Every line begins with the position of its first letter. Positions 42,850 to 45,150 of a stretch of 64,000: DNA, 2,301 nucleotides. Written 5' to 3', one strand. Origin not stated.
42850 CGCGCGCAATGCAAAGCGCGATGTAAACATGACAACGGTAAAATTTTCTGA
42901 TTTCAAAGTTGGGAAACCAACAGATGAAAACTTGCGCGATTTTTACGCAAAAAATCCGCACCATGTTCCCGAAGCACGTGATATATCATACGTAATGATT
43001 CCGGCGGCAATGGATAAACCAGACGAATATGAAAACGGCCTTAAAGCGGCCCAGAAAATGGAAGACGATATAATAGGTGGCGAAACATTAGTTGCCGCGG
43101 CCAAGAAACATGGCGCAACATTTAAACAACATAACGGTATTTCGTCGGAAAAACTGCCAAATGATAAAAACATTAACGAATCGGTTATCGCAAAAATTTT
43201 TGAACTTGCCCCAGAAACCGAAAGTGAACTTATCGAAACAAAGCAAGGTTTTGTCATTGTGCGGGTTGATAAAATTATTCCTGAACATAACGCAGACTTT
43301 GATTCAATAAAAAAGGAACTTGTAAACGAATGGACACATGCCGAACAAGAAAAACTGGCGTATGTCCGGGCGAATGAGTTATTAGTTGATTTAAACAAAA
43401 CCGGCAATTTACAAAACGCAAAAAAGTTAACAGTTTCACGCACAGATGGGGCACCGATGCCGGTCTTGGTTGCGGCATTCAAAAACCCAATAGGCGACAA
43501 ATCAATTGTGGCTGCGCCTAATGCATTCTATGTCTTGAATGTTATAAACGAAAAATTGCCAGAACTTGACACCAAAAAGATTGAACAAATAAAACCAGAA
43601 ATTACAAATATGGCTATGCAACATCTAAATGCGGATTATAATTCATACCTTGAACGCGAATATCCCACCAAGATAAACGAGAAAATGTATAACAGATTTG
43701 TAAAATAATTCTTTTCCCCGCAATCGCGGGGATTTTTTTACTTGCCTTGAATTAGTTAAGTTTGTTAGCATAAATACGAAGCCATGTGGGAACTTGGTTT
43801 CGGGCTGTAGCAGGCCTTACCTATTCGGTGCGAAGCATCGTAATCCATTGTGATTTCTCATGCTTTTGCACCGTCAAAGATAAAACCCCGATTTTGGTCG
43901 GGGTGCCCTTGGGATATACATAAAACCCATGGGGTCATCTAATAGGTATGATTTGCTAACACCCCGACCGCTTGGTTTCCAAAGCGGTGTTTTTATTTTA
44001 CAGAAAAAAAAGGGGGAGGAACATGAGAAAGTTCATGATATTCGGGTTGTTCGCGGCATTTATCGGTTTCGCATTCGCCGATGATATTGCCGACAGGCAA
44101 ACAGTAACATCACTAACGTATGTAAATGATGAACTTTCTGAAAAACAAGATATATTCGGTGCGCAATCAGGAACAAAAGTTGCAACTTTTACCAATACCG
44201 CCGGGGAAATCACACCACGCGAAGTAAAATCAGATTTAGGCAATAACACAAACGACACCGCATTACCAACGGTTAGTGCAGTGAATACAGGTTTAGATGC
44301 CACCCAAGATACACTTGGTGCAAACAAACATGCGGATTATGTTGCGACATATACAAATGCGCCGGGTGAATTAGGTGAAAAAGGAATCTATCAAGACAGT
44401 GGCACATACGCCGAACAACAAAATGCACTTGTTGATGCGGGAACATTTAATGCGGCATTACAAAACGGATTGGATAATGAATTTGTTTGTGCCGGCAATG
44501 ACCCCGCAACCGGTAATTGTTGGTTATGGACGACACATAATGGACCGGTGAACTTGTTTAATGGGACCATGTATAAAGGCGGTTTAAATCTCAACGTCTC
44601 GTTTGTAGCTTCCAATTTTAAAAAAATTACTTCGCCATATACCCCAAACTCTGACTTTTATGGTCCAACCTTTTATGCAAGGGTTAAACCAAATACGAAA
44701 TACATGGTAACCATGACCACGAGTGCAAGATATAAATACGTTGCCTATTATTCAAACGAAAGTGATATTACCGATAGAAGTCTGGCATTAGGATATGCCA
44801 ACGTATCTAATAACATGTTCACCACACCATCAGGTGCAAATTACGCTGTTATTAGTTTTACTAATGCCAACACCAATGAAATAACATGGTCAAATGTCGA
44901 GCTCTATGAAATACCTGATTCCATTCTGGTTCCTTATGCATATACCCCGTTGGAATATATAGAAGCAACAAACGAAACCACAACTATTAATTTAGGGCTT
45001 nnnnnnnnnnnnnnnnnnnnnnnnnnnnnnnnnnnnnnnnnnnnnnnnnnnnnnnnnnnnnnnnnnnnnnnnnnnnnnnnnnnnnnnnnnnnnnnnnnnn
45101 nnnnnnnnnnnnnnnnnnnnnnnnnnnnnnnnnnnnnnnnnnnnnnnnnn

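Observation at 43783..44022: Long structured leader with mutually exclusive hairpins and an intrinsic terminator 26 nt before a strong-RBS ATG: candidate attenuator or riboswitch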

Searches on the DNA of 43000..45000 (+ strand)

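Call 3: search_rna_families(source=window, start=43000, end=45000, threshold=evalue, max_evalue=10, show_alignments=5)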
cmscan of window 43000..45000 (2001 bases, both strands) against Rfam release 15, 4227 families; matches with E-value up to 10: 2.
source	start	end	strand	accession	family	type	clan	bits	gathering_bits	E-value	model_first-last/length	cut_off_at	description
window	43701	43739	-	RF02628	Hrs1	Gene; sRNA;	-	19.4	56.4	1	1-74/74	no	Hfq-regulated sRNA 1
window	44121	44154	+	RF00221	SNORD43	Gene; snRNA; snoRNA; CD-box;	CL00059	15.6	45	8.7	1-64/64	no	Small nucleolar RNA SNORD43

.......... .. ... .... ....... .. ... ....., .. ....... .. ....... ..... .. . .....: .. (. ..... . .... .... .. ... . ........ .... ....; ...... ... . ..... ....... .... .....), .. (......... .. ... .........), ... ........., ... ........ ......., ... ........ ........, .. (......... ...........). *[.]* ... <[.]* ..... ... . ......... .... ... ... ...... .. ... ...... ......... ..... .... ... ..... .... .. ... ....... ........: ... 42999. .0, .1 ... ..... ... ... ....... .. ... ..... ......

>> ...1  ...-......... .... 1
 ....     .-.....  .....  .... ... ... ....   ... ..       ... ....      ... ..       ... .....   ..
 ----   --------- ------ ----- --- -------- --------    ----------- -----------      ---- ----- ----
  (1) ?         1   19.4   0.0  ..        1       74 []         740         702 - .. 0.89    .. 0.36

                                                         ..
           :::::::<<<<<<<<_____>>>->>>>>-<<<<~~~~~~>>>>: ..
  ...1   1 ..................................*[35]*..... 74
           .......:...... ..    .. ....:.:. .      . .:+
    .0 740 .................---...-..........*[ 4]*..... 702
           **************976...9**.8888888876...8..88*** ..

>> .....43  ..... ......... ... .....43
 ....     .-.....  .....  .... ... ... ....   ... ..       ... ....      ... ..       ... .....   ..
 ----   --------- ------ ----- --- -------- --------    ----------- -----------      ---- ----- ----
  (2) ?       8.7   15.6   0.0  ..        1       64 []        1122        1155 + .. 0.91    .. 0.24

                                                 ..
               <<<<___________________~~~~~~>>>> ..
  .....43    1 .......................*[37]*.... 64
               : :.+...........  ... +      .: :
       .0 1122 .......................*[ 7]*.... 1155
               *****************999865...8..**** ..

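Call 43: build_rna_model(alignment_id=A3, structure=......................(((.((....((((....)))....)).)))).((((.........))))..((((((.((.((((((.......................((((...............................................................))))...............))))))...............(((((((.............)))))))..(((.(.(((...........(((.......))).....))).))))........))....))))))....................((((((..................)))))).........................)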
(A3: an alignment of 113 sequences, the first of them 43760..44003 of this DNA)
Model R1 built from alignment A3 (113 sequences, 390 columns); structure: as given.
model positions 247; base pairs 54; branch points 5; effective number of sequences 3.36; information 0.59 bits per position. Calibrated on 0.2 Mb of random sequence (short: E-values are rough).
structure used (alignment columns):
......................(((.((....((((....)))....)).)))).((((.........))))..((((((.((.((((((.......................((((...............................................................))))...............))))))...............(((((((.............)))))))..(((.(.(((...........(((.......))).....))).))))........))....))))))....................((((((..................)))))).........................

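Call 45: search_with_rna_model(model_id=R1, source=window, max_evalue=10, show_alignments=2)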
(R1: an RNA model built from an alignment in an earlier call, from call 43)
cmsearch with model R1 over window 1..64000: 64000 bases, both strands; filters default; matches with E-value up to 10: 5.
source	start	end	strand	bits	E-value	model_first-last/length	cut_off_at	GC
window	32356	32599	-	167.6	1.4e-50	1-247/247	no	0.43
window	43760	44002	+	158.4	1e-47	1-247/247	no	0.45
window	43871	44006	-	17.2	0.00057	1-247/247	no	0.44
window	22413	22526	-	11.3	0.038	1-247/247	no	0.34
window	32488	32533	+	9.4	0.14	66-111/247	no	0.41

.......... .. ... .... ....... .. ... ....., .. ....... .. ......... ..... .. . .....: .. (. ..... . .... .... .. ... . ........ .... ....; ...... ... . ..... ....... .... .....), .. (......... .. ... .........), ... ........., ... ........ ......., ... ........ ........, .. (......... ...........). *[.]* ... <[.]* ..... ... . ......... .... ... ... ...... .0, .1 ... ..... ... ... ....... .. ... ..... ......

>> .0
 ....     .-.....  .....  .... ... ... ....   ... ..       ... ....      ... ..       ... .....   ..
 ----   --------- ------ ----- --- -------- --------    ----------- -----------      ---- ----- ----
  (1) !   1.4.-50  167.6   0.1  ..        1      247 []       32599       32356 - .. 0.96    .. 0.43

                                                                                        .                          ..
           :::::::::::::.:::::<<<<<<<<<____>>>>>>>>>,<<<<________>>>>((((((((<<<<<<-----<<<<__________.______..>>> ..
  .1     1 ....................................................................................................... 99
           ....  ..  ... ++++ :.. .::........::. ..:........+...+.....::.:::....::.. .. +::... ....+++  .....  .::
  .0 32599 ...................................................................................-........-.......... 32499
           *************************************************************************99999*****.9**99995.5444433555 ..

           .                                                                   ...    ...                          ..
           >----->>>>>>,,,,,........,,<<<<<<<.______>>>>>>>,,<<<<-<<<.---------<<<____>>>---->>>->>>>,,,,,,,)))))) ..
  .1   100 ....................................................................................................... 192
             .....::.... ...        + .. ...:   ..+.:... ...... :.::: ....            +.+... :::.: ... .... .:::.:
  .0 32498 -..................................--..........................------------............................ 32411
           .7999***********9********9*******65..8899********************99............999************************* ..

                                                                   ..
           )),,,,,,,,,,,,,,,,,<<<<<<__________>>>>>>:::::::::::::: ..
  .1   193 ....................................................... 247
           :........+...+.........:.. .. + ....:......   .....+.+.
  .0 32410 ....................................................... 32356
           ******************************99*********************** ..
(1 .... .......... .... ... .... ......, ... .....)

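Call 72: search_rna_families(source=window, start=43870, end=44010, threshold=evalue, max_evalue=10, show_alignments=3)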
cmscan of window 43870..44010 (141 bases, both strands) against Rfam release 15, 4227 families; matches with E-value up to 10: 8.
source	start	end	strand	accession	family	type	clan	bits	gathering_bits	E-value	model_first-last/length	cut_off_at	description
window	43897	43976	+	RF02221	sRNA-Xcc1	Gene; sRNA;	-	24.8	53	0.014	1-87/87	no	sRNA-Xcc1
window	43906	43999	+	RF04312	trpB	Cis-reg;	-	15.1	59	6.7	1-107/107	no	trpB ncRNA motif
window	43881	43904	-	RF02701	PsrR1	Gene; sRNA;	-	13.8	42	2.2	54-79/79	no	Photosynthesis regulatory RNA1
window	43903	43996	+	RF02676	Esr41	Gene; sRNA;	-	13.6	102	1.9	1-74/74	no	Enterohemorrhagic E. coli sRNA 41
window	43957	44010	-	RF03585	mir-3938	Gene; miRNA;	-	12.7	94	5.8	35-88/88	5'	mir-3938 microRNA precursor family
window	43959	44010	-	RF03913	mir-992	Gene; miRNA;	-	12.7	79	7.7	34-86/86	5'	mir-992 microRNA precursor family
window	43883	43952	+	RF00011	RNaseP_bact_b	Gene; ribozyme;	CL00002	8.6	97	1.8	236-305/365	no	Bacterial RNase P class B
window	43967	43993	-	RF01071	OLE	Gene;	-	5.8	50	10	516-542/616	no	Ornate Large Extremophilic RNA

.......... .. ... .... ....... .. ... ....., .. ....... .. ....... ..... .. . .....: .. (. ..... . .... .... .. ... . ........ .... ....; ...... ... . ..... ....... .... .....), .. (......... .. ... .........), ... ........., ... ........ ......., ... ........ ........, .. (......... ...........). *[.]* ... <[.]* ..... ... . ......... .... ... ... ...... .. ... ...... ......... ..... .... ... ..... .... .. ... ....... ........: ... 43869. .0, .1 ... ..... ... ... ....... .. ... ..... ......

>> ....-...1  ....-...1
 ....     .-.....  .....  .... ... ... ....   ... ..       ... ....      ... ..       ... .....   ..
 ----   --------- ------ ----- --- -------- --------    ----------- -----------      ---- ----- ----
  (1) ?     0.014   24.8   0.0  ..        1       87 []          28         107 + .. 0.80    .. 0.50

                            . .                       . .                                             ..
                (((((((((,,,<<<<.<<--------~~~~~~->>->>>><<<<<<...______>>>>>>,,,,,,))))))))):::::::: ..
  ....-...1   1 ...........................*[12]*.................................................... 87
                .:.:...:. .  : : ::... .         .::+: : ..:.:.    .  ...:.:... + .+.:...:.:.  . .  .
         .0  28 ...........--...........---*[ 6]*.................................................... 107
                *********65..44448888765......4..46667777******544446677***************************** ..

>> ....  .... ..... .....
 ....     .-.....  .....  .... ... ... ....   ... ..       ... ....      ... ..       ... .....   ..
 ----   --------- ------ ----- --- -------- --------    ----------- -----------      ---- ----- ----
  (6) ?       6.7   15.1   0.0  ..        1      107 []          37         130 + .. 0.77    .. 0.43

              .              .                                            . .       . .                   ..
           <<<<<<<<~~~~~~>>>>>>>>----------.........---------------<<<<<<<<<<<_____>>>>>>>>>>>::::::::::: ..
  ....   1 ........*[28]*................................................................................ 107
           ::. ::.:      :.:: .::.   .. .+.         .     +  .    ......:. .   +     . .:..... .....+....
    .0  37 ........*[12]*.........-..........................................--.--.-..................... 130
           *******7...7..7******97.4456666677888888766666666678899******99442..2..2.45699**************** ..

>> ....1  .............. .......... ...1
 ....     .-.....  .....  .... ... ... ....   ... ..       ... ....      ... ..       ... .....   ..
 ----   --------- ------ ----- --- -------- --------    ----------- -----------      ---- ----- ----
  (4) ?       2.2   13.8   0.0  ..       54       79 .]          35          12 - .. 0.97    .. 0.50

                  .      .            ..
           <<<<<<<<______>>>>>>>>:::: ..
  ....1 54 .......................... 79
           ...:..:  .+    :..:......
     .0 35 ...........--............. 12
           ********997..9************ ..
